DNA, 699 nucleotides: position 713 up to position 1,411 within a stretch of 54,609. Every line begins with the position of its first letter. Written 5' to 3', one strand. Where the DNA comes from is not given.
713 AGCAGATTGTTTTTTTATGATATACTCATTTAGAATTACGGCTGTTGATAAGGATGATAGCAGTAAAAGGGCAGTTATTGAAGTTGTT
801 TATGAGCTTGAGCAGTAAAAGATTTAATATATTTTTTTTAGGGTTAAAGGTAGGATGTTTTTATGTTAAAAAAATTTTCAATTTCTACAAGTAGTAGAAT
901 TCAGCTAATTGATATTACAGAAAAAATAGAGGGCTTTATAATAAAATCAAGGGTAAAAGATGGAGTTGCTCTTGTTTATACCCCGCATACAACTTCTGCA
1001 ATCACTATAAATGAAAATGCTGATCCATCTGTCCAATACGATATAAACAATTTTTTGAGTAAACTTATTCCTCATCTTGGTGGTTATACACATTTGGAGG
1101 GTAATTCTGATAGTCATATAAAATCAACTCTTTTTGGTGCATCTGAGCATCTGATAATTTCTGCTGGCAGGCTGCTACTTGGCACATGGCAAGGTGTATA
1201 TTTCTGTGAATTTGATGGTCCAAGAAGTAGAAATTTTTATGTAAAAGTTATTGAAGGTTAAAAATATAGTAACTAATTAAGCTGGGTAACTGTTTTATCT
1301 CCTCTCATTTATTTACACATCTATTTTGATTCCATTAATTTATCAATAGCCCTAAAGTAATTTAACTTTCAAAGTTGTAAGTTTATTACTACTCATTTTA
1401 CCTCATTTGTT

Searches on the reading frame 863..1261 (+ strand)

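Call 4: search_protein_families(library=pfam, proteins=[window:863-1261:+], max_evalue=1)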
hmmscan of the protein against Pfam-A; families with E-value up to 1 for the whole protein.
window:863-1261:+ (132 aa): 1 family
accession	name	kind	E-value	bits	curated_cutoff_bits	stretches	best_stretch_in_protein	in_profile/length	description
PF01894.22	UPF0047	-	1.7e-41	141.4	27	1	17-129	1-117/117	Uncharacterised protein family UPF0047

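Call 5: search_protein_families(library=ncbifam, proteins=[window:863-1261:+], max_evalue=1)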
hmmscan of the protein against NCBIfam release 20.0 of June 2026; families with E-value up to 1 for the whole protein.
window:863-1261:+ (132 aa): 3 families
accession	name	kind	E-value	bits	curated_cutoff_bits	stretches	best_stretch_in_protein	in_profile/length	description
TIGR00149.1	TIGR00149_YjbQ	hypoth_equivalog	1.1e-49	167.6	67.75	1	4-130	2-130/132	secondary thiamine-phosphate synthase enzyme YjbQ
NF040934.1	blaRAHN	exception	0.054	12.8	590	1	41-77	118-154/295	RAHN family extended-spectrum class A beta-lactamase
NF049858.1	blaSED_CdiA_fam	equivalog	0.25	10.7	580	1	43-78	119-154/293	CdiA/SED family class A beta-lactamase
